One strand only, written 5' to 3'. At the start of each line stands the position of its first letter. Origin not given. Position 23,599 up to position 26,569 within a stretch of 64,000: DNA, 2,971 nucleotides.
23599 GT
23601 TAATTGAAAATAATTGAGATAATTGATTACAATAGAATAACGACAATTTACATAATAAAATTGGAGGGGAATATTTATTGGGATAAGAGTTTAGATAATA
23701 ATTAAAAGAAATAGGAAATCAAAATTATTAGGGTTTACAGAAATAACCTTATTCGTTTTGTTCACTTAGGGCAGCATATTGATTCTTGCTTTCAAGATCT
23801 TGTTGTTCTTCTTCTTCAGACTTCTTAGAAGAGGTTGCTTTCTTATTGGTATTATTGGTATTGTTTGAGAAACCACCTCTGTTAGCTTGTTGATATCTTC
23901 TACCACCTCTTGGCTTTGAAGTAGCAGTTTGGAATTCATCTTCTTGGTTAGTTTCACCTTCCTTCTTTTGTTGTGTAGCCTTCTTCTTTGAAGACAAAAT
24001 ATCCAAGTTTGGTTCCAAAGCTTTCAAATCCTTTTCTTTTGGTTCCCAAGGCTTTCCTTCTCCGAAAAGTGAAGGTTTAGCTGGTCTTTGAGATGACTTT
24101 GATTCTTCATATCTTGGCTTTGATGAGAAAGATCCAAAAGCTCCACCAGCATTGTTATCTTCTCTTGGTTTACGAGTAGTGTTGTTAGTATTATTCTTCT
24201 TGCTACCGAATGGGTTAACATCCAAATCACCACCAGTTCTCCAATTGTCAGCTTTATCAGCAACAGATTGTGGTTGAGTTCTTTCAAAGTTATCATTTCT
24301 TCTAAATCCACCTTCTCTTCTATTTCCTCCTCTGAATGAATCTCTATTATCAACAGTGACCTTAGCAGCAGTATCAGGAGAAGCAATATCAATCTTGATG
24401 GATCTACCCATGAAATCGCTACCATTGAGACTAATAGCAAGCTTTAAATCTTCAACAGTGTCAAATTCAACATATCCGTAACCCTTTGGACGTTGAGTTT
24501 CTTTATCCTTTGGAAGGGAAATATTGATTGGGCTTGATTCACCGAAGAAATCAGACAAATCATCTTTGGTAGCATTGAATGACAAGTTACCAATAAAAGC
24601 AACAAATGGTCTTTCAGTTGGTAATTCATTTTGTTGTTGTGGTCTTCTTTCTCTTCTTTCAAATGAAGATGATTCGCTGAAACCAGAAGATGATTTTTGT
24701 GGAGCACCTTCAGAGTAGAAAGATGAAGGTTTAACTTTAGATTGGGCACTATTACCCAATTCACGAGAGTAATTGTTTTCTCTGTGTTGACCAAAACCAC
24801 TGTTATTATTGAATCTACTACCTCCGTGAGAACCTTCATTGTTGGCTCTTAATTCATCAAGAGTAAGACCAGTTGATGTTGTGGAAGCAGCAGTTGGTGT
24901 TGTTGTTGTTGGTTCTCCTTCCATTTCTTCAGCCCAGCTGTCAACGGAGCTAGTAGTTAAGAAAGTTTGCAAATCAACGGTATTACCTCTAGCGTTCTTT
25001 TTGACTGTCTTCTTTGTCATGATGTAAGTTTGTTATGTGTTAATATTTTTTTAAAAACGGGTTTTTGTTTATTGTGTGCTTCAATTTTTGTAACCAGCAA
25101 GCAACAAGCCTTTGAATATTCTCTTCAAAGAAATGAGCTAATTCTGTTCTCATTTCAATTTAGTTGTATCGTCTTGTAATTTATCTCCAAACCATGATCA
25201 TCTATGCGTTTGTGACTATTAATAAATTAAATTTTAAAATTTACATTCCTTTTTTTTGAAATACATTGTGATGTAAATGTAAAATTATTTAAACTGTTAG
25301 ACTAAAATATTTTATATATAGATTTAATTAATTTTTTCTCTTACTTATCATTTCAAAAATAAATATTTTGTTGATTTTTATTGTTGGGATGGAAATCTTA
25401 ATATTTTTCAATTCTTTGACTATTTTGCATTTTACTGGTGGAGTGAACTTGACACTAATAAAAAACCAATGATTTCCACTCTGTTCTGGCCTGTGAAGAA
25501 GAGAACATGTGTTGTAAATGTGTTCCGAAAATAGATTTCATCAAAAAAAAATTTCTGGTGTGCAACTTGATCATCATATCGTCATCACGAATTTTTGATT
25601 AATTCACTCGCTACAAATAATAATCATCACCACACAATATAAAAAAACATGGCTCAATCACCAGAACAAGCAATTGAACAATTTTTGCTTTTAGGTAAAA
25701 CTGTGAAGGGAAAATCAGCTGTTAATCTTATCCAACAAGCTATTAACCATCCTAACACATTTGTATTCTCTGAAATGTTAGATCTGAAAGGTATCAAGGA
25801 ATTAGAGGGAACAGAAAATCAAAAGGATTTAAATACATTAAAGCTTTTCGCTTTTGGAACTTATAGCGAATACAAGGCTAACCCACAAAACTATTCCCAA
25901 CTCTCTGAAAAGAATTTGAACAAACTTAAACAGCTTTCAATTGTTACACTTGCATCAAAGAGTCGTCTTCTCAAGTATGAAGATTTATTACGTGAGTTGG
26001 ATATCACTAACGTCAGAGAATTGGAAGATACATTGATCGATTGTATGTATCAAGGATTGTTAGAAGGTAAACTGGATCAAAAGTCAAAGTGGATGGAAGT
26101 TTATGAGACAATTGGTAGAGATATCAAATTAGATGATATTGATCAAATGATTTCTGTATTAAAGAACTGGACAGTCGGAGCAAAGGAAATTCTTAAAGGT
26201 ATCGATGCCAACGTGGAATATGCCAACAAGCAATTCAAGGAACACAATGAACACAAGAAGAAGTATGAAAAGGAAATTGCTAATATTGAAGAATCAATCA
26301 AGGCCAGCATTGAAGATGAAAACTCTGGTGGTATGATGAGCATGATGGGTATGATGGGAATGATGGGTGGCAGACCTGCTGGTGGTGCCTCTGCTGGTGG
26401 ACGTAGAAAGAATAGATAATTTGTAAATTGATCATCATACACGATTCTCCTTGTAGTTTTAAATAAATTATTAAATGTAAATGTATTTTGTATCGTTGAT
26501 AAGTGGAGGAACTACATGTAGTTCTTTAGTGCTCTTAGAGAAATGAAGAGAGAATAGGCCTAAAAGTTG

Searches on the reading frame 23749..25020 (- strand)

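Call 67: search_protein_families(library=pfam, proteins=[window:23749-25020:-], max_evalue=0.00001)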
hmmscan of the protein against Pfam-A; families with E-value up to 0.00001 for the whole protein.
window:23749-25020:- (423 aa): 1 family
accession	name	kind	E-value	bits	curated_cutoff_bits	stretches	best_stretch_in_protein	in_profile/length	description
PF00076.28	RRM_1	-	2.3e-18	66.3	20.7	1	142-209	2-70/70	RNA recognition motif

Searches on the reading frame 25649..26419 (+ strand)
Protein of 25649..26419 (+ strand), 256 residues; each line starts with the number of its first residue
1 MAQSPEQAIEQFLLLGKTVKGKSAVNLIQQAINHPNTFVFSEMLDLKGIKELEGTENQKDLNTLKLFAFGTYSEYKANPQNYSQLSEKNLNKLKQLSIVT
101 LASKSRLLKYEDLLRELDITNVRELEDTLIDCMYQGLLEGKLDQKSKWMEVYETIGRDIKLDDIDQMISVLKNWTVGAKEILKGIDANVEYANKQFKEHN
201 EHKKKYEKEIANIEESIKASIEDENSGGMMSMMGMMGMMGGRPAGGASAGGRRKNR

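Call 67: search_protein_families(library=pfam, proteins=[window:25649-26419:+], max_evalue=0.00001)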
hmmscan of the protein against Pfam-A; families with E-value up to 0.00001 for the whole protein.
window:25649-26419:+ (256 aa): 3 families
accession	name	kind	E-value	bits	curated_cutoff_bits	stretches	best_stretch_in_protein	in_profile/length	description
PF18392.6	CSN7a_helixI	-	1.4e-20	73.3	26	1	163-212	1-50/50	COP9 signalosome complex subunit 7a helix I domain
PF22061.2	CSN7_HB_subdom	-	5e-15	55.5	21.8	1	10-41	1-32/32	CSN7 helical bundle subdomain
PF01399.33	PCI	-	2.4e-09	37.7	22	1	80-152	12-83/84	PCI domain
